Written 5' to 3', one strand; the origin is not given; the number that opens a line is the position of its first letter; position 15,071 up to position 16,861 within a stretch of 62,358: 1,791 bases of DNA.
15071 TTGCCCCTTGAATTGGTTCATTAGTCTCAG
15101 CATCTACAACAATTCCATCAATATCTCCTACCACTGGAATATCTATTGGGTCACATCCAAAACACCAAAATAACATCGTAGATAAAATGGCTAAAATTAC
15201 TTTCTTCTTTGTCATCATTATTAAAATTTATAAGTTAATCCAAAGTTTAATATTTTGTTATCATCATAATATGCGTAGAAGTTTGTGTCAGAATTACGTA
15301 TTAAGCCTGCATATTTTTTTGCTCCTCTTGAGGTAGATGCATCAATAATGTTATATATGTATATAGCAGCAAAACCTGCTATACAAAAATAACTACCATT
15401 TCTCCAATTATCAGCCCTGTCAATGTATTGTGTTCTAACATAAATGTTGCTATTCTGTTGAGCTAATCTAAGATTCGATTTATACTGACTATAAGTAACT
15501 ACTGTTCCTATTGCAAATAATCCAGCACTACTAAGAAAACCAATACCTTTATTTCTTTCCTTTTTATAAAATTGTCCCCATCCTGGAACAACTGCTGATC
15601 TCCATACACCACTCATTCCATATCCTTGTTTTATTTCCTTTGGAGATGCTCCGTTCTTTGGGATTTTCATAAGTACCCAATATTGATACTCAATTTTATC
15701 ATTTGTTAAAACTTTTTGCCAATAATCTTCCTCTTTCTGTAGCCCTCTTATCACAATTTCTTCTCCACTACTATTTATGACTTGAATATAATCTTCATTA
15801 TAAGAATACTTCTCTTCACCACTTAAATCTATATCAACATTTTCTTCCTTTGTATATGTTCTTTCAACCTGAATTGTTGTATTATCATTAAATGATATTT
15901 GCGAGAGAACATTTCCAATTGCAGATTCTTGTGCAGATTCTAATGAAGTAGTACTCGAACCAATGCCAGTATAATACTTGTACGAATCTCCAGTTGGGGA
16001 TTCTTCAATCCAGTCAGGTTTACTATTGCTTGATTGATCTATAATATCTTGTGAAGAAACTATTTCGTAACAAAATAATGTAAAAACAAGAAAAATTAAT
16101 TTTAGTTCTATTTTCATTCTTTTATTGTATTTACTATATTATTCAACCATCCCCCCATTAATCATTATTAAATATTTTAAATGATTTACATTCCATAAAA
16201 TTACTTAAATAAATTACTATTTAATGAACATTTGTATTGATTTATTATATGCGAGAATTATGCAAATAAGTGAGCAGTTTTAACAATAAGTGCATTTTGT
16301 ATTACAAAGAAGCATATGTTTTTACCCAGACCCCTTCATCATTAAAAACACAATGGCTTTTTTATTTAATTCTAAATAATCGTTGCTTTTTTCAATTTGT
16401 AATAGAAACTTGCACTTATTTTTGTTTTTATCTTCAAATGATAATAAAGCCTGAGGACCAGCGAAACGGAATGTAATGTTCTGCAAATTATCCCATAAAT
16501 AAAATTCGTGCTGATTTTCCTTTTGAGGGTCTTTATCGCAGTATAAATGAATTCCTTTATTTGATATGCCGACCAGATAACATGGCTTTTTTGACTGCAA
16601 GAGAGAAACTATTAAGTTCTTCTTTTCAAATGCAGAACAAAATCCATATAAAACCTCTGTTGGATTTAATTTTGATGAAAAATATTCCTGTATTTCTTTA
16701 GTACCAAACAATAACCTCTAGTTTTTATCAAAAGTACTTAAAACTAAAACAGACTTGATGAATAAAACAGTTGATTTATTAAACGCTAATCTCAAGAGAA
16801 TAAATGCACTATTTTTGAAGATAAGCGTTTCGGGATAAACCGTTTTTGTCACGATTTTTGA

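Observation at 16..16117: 11-gene modular surface-protein operon: shared stalks, differing tips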

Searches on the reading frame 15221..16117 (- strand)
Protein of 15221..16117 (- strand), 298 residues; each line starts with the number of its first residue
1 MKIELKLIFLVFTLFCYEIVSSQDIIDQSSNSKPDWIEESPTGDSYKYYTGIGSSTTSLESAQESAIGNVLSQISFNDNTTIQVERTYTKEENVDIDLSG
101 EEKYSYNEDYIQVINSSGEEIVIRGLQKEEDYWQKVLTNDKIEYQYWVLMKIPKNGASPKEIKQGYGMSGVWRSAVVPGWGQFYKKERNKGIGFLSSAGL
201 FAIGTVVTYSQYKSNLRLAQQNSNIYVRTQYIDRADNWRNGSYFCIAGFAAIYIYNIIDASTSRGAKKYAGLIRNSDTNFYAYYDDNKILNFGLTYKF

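Call 5: search_protein_families(library=pfam, proteins=[window:15221-16117:-], max_evalue=0.01)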
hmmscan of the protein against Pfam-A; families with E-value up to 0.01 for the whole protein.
window:15221-16117:- (298 aa): 2 families
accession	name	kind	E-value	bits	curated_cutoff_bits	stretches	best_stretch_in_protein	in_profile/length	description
PF18935.5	DUF5683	-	4.1e-08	33.8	26.7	1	171-262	9-111/151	Family of unknown function (DUF5683)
PF02169.21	LPP20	-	0.0018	19.1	25.9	1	34-93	1-55/97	LPP20 lipoprotein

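Call 12: find_homologous_proteins(query=window:15221-16117:-, max_evalue=0.001)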
Query window:15221-16117:- (298 aa): 27 proteins with E <= 0.001 among 1019 candidates.
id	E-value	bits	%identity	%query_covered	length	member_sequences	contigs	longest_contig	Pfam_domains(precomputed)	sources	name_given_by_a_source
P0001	1.1e-194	663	100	100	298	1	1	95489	PF18935.6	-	-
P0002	3.6e-97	343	63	83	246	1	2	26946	PF18935.6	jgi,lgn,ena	-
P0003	6.4e-89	316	51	99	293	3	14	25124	PF18935.6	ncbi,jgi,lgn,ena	-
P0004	6.8e-85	303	51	93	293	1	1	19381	PF18935.6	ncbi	-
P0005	5.5e-78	280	49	89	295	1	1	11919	PF18935.6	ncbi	ncbi:MAG: DUF5683 domain-containing protein [Bacteroidales bacterium]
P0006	6.5e-76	273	50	84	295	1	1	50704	PF18935.6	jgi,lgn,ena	-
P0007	6.5e-75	270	46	89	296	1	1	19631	PF18935.6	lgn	-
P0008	2.0e-74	268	46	90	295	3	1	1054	PF18935.6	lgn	-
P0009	1.3e-51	193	46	66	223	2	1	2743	PF18935.6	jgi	-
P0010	2.3e-46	176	42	89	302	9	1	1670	-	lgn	-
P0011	1.0e-44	171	40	86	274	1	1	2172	-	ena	-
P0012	2.4e-43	166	40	89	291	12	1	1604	-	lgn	-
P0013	7.8e-42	161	38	90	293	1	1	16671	-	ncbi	-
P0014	1.4e-40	157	37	91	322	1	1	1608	PF18935.6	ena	-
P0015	3.1e-40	156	37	87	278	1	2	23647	-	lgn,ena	-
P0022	1.7e-27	114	34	88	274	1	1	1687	PF18935.6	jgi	-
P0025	1.8e-16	78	28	97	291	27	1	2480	PF18935.6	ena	-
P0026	1.1e-7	49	33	42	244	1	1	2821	PF18935.6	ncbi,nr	ncbi:hypothetical protein K8I28_09030 [bacterium]|nr:hypothetical protein [bacterium]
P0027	7.7e-7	47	23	88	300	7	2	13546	PF18935.6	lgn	-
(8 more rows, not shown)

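Call 13: find_encoding_contigs(protein=P0003, flank=10000, max_places=4)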
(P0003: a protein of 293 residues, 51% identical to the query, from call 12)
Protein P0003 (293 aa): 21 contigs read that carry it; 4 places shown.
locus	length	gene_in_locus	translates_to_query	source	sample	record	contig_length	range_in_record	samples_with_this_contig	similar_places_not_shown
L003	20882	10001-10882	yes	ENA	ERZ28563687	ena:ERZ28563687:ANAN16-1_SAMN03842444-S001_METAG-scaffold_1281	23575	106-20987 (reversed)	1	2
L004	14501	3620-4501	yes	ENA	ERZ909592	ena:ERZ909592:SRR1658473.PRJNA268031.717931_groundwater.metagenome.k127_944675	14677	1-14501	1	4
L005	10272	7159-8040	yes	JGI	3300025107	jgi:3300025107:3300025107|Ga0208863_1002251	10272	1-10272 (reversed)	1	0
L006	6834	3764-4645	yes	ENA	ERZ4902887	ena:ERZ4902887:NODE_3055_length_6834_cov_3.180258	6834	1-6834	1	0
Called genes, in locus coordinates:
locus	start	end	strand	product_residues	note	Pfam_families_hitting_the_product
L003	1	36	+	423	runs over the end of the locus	PF00512:HisKA, PF02518:HATPase_c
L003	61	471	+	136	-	-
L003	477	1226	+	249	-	PF03988:DUF347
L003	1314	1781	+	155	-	PF11396:PepSY_like (faint)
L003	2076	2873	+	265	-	-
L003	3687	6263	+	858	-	PF13573:SprB (weak), PF24595:DUF7619, PF18962:Por_Secre_tail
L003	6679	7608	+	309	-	PF18899:DUF5655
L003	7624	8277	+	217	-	-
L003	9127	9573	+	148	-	PF22028:DUF6934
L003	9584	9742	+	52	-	-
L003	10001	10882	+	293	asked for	PF18935:DUF5683 (weak)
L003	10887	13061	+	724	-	PF00041:fn3 (faint), PF13620:CarboxypepD_reg, PF13715:CarbopepD_reg_2, PF19190:BACON_2, PF16656:Pur_ac_phosph_N (faint), PF13385:Laminin_G_3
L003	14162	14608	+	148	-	PF22028:DUF6934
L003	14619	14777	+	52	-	-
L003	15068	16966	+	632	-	PF07610:DUF1573, PF22544:HYDIN_VesB_CFA65-like_Ig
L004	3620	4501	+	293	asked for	PF18935:DUF5683 (weak)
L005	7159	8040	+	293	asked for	PF18935:DUF5683 (weak)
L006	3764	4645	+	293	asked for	PF18935:DUF5683 (weak)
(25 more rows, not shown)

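Call 14: find_encoding_contigs(protein=P0006, flank=10000, max_places=3)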
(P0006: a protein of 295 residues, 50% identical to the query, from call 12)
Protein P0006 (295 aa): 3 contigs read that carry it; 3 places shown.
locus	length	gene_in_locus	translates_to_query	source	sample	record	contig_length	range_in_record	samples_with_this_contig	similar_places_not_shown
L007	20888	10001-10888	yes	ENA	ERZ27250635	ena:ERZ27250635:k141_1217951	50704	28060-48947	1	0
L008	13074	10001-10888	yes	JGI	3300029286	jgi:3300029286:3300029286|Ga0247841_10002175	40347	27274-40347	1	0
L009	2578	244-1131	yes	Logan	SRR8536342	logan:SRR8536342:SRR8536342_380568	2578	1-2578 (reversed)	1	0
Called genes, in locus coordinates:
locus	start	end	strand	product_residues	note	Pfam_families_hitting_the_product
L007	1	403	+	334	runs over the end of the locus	-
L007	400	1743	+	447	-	PF00368:HMG-CoA_red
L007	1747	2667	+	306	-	-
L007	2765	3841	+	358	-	PF22700:MVD-like_N, PF18376:MDD_C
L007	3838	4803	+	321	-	PF00288:GHMP_kinases_N (weak)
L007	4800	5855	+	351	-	PF21016:RlmN_N, PF04055:Radical_SAM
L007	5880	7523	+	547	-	PF01979:Amidohydro_1, PF07969:Amidohydro_3 (faint), PF13382:Adenine_deam_C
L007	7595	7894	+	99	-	PF12840:HTH_20, PF01022:HTH_5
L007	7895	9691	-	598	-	PF13205:Big_5, PF09912:DUF2141 (faint)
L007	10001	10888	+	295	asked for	PF18935:DUF5683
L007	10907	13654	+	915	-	PF00041:fn3 (faint), PF13620:CarboxypepD_reg, PF13715:CarbopepD_reg_2, PF22076:Cep192_D6 (faint), PF22544:HYDIN_VesB_CFA65-like_Ig (faint), PF19190:BACON_2, PF19190:BACON_2, PF13385:Laminin_G_3, +2 more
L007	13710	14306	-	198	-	PF01467:CTP_transf_like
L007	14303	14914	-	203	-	PF00625:Guanylate_kin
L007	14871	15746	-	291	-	PF03755:YicC-like_N, PF08340:YicC-like_C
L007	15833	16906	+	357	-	PF11495:TrmB_EBD_N (faint), PF13091:PLDc_2, PF00614:PLDc (weak), PF13091:PLDc_2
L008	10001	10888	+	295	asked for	PF18935:DUF5683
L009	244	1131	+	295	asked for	PF18935:DUF5683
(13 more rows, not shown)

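Call 15: find_encoding_contigs(protein=P0002, flank=10000, max_places=3)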
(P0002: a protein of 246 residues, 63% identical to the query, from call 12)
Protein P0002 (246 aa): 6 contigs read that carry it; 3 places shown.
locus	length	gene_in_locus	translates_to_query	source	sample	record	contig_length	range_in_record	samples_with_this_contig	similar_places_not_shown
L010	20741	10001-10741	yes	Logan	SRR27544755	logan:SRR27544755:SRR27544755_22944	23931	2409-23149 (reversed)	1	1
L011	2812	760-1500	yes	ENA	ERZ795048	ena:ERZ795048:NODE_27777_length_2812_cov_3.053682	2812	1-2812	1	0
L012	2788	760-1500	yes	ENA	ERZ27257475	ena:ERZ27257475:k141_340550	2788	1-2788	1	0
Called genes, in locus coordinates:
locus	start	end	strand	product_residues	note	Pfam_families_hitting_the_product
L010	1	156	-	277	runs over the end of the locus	PF01790:LGT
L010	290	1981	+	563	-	PF03577:Peptidase_C69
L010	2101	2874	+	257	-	-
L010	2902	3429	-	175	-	PF00588:SpoU_methylase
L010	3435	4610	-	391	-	PF01546:Peptidase_M20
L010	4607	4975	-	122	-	PF01925:TauE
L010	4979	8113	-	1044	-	PF26549:Tricorn_N (faint)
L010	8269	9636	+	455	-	PF01103:Omp85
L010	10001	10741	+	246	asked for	PF18935:DUF5683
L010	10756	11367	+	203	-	PF13620:CarboxypepD_reg, PF13715:CarbopepD_reg_2, PF17210:SdrD_B, PF17802:SpaA (weak), PF08308:PEGA (faint), PF19190:BACON_2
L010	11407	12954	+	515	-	PF00041:fn3 (faint), PF13620:CarboxypepD_reg, PF13715:CarbopepD_reg_2, PF19190:BACON_2 (weak), PF16974:NAR2 (faint)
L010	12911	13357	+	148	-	PF17210:SdrD_B, PF17802:SpaA, PF13620:CarboxypepD_reg, PF22904:NOMO1-like_2nd (weak), PF13715:CarbopepD_reg_2, PF22902:NOMO1-like_9th (weak)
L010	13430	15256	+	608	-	PF16656:Pur_ac_phosph_N (faint), PF00041:fn3 (faint), PF16974:NAR2 (faint), PF10179:NDNF (faint), PF25059:FN3_DSCAM-DSCAML_C (faint), PF07603:Lcl_C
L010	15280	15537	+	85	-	-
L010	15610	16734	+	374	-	PF03193:RsgA_GTPase, PF00009:GTP_EFTU (faint), PF00005:ABC_tran (weak), PF01926:MMR_HSR1 (weak)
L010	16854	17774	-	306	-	PF00389:2-Hacid_dh, PF02826:2-Hacid_dh_C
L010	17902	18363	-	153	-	PF18347:DUF5606, PF21186:DUF6852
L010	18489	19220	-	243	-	PF27507:DjlA_TM, PF05099:TerB, PF00226:DnaJ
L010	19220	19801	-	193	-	PF01121:CoaE, PF13238:AAA_18 (faint)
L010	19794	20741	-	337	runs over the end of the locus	-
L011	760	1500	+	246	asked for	PF18935:DUF5683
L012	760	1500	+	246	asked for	PF18935:DUF5683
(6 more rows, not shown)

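Call 22: search_protein_families(library=ncbifam, proteins=[window:15221-16117:-], max_evalue=0.01)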
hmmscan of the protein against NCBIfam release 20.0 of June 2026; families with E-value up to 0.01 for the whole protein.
window:15221-16117:- (298 aa): 2 families
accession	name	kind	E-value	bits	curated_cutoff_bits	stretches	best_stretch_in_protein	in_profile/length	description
NF047756.1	LIC11435_fam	equivalog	1.6e-05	24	380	1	164-215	188-240/360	LIC11435 family protein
NF047503.1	LB_137_fam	subfamily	0.00086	18.7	200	1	71-260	97-287/288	LB_137 family protein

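Call 24: find_related_loci(query=A1, collection=genome_contigs, flank=10000)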
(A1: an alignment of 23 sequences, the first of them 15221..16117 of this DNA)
Query A1 (298 aa) in genome_contigs; peptide patterns used: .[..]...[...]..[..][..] (x = any residue, [..] = any of these).
106 stretches matched a pattern; 95 encode a relative of the query (tblastn E <= 1e-3); the best 80 are kept; 80 distinct loci.
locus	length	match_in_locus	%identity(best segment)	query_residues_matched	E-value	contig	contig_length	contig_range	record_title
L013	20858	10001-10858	51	5-298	7e-94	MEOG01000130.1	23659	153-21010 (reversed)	MAG: Bacteroidetes bacterium GWF2_35_48 gwf2_scaffold_9115, whole genome shotgun sequence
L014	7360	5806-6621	39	16-298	3e-54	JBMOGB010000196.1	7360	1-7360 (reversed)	MAG: Bacteroidia bacterium isolate Deming_bin.278 contig33114, whole genome shotgun sequence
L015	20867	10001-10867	35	1-298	6e-47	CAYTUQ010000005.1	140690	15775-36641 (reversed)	MAG TPA_asm: uncultured bacterium isolate binchicken_co262_234 genome assembly, contig: NODE_56_length_140690_cov_27.917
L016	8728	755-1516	37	10-270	2e-46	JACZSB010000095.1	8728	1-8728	MAG: Candidatus Neomarinimicrobiota bacterium isolate B10T1B10 B10T1B10_NODE5565, whole genome shotgun sequence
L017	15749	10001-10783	38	4-271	3e-44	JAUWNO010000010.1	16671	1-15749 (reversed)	MAG: Armatimonadota bacterium isolate CSMAG_2426 CSMAG_2426_k141_3024_length_16671_cov_7.9907, whole genome shotgun sequ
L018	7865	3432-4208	37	1-270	2e-44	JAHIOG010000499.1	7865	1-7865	MAG: bacterium isolate KR13_S3.mb.119 KR13_S3.mb.119_k141_463742, whole genome shotgun sequence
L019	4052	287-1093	33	4-270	3e-39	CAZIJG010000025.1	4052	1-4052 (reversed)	MAG TPA_asm: uncultured Gammaproteobacteria bacterium isolate SRP191223_co1_20 genome assembly, contig: NODE_33979_lengt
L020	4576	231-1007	36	25-295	3e-39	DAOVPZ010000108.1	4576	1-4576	MAG TPA_asm: Candidatus Cloacimonadota bacterium isolate CSMAG_1562 CSMAG_1562_k141_2096959_length_4576_cov_48.3808, who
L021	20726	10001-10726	38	22-270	1e-37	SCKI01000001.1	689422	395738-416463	Candidatus Neomarinimicrobiota bacterium strain TS1B11 T1B11_1, whole genome shotgun sequence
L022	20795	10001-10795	30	5-270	4e-37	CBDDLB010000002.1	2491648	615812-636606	MAG: Bacteroidales bacterium isolate 5b4c7415-97b6-4acf-9de4-4614e48eac80 genome assembly, contig: contig_2, whole genom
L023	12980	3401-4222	33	5-269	8e-37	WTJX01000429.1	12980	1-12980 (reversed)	MAG: Cytophagales bacterium isolate SS36425bin_5 NODE_397_length_12980_cov_22.519768, whole genome shotgun sequence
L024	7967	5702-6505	32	22-298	3e-35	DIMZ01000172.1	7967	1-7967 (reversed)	MAG TPA_asm: Cloacimonetes bacterium UBA5553 UBA5553_contig_1196, whole genome shotgun sequence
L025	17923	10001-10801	29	28-298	7e-32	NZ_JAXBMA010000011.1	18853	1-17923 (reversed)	Draconibacterium sp. IB214405 contig_11, whole genome shotgun sequence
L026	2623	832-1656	31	2-292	3e-30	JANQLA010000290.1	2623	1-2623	MAG: Melioribacteraceae bacterium isolate PL25a_bin.33 k99_4560597, whole genome shotgun sequence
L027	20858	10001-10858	31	8-295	1e-29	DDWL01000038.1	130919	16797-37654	MAG TPA_asm: Bacteroidales bacterium UBA2287 UBA2287_contig_11660, whole genome shotgun sequence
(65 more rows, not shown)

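Call 26: predict_structure(alignment_id=A1)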
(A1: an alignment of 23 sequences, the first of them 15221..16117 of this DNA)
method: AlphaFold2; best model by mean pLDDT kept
length: 298 residues; sequences in the alignment: 23
mean_pLDDT: 71.5   pTM: 0.46
mean pLDDT of the five models: 71.5, 71.1, 70.5, 68.3, 67.9
residues with pLDDT >= 90: 59; 70-90: 127; 50-70: 55; < 50: 57
segments of 3 or more residues with pLDDT < 50: 79-116, 160-163, 264-274
pLDDT, mean of each block of 10 residues (from residue 1): 80 71 75 75 76 90 85 62 36 36 33 44 71 88 90 67 52 70 70 82 92 94 92 93 89 79 51 52 82 65
secondary structure, 60 per line:
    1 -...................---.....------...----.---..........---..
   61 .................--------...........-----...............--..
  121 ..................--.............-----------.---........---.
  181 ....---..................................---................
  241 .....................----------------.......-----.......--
elements in order: H2-20 E24-28 E46-55 H59-77 E86-96 E102-116 E119-138 E141-153 H169-176 H180-184 H188-221 H225-261 E278-284 E290-296

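Call 31: fold_search(model_id=the predicted structure, library=pdb)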
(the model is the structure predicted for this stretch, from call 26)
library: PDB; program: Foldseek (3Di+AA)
matches with E <= 10: 747; with E <= 0.001: 0
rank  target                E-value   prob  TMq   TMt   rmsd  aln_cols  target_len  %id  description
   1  4gcz_B                1.1e-02  0.82  0.17  0.14  18.5       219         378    9  Structure of a blue-light photoreceptor (released 2013-06-19)
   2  3a8p_D                1.2e-02  0.96  0.22  0.28  20.1       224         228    9  Crystal structure of the Tiam2 PHCCEx domain (released 2009-11-24)
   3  9rku_A1               1.9e-02  0.28  0.11  0.09  24.6       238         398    8  Agrobacterium phage 7-7-1 baseplate (released 2025-12-10)
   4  8fqc_U1               2.5e-02  0.25  0.11  0.12  23.2       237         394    6  Structure of baseplate with receptor binding complex of Agrobacterium phage Milano (released 2024-01-31)
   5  8a3u                  2.6e-02  0.85  0.21  0.18  16.6       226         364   10  Crystal structure of a chimeric LOV-Histidine kinase SB2F1 (symmetrical variant, trigonal form with short c-axis) (released 2023-12-20)
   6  9ki1_0                2.6e-02  0.30  0.12  0.09  21.4       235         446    7  Baseplate structure of Escherichia phage Mu (released 2025-02-12)
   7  3a8p_B                3.4e-02  0.90  0.22  0.28  19.6       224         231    7  Crystal structure of the Tiam2 PHCCEx domain (released 2009-11-24)
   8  8eon_A                3.6e-02  0.30  0.11  0.17  14.9       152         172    8  Pseudomonas phage E217 baseplate complex (released 2023-07-26)
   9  4k2o                  5.0e-02  0.90  0.22  0.28  19.9       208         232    7  The Structure of a Triple Mutant of the Tiam1 PH-CC-Ex Domain (released 2013-07-10)
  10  8a7h_A                5.3e-02  0.69  0.20  0.17  16.3       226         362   10  Crystal structure of a chimeric LOV-Histidine kinase SB2F1-I66R mutant (light state; asymmetrical variant, trigonal fo (released 2024-01-10)
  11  4k2p_C                6.6e-02  0.80  0.21  0.27  19.3       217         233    8  The Structure of a Quintuple Mutant of the Tiam1 PH-CC-Ex Domain (released 2013-07-10)
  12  6kyl_B                7.7e-02  0.23  0.12  0.20  11.0       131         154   10  Crystal Structure of Phosphatidic acid Transporter Ups1/Mdm35 in Complex with (2R)-3-(phosphonooxy)propane-1,2-diyl di (released 2019-10-02)
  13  9b45_S                9.1e-02  0.16  0.10  0.16  15.4       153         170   10  Pseudomonas phage Pa193 baseplate complex and tail fiber (released 2024-10-16)
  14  8pm4_A                1.6e-01  0.21  0.15  0.08  21.4       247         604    5  Cryo-EM structure of the Cas12m-crRNA-target DNA complex (released 2024-02-07)
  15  5mxw                  1.6e-01  0.16  0.12  0.18  14.7       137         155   15  Crystal structure of yellow lupin LLPR-10.2B protein in complex with melatonin and trans-zeatin. (released 2018-04-18)
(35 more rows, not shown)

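Call 83: search_protein_families(library=phrogs, proteins=[window:15221-16117:-], max_evalue=0.01)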
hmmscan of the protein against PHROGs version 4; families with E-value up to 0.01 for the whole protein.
window:15221-16117:- (298 aa): 0 families

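Call 84: search_solved_structures(query=A1, max_evalue=10)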
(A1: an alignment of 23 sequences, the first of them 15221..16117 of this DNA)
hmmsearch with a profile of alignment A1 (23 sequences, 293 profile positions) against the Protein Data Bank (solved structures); distinct sequences matched with E-value up to 10: 3.
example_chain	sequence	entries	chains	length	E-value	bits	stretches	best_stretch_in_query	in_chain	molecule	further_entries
4r8o_A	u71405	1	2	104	0.00097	21.3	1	185-238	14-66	Uncharacterized protein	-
6xj1_A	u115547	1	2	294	0.061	15.4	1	88-144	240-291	Cell division control protein 15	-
9k0c_H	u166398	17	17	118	1.2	11.2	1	11-60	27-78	Fragment antigen binding heavy chain | Heavy chain of 9D5 Fab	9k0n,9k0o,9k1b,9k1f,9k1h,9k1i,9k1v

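Call 85: search_protein_families(library=pfam, alignment_id=A1, max_evalue=0.01)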
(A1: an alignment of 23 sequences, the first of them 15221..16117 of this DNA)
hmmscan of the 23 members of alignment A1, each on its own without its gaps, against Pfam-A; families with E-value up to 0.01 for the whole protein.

A. member 1, window:15221-16117:- (298 aa): 2 families
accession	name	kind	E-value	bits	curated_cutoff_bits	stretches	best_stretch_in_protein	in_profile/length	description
PF18935.5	DUF5683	-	4.1e-08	33.8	26.7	1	171-262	9-111/151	Family of unknown function (DUF5683)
PF02169.21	LPP20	-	0.0018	19.1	25.9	1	34-93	1-55/97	LPP20 lipoprotein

B. families by the number of members that match (of 23 scanned): 5 families
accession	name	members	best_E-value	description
PF18935.5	DUF5683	19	1.4e-10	Family of unknown function (DUF5683)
PF02169.21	LPP20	8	4.7e-05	LPP20 lipoprotein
PF20382.3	DUF6677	2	0.0013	Family of unknown function (DUF6677)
PF02605.20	PsaL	1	0.0055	Photosystem I reaction centre subunit XI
PF14358.11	DUF4405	1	0.009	Domain of unknown function (DUF4405)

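Call 99: search_solved_structures(query=A1, max_evalue=0.01, show_alignments=1)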
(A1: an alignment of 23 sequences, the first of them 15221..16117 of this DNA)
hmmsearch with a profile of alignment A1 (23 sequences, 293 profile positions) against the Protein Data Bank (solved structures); distinct sequences matched with E-value up to 0.01: 1.
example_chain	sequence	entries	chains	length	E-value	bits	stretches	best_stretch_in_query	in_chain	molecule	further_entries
4r8o_A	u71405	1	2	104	0.00097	21.3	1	185-238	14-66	Uncharacterized protein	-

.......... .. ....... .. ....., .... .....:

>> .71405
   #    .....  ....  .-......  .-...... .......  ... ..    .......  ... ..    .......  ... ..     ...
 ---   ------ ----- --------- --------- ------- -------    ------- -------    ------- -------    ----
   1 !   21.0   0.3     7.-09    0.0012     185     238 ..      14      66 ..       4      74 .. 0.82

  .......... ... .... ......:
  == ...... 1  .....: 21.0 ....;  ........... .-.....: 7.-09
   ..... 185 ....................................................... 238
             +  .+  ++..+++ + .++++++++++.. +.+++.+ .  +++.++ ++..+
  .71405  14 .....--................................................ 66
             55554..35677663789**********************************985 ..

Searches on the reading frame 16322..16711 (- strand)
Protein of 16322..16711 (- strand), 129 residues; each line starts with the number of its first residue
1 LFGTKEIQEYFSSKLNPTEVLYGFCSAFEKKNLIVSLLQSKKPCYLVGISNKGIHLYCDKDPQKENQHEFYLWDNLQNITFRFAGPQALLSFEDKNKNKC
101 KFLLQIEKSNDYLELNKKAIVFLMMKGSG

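Call 5: search_protein_families(library=pfam, proteins=[window:16322-16711:-], max_evalue=0.01)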
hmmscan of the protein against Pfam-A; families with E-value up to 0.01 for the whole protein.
window:16322-16711:- (129 aa): 1 family
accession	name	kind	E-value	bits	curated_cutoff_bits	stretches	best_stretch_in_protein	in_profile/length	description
PF09380.16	FERM_C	-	0.00082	20.2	23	1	45-91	7-50/93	FERM C-terminal PH-like domain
